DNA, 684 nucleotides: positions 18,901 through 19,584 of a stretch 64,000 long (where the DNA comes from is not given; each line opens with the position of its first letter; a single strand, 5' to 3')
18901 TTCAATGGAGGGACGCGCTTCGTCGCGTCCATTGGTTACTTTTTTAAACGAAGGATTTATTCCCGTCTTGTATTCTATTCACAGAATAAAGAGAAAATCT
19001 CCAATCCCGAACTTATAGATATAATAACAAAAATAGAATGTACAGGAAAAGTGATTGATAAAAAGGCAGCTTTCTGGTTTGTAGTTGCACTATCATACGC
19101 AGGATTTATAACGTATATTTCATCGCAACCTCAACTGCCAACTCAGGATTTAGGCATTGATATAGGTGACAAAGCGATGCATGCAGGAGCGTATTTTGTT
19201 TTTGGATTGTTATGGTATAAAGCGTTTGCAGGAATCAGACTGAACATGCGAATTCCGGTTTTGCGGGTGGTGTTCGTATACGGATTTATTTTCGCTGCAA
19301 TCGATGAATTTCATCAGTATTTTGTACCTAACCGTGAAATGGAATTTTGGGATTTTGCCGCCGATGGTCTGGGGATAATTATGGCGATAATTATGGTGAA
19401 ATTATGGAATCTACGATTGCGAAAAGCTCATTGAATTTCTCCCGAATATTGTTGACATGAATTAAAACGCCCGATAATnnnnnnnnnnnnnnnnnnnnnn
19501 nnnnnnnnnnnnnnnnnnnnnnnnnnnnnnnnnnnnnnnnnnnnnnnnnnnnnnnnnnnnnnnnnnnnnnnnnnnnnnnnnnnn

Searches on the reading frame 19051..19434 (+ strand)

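Call 15: search_protein_families(library=pfam, proteins=[window:19051-19434:+])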
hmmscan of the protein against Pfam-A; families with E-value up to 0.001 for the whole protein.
window:19051-19434:+ (127 aa): 1 family
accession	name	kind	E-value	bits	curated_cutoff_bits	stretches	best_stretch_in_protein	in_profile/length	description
PF04892.17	VanZ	-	2.4e-10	41.5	30.1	1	46-119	60-125/126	VanZ like family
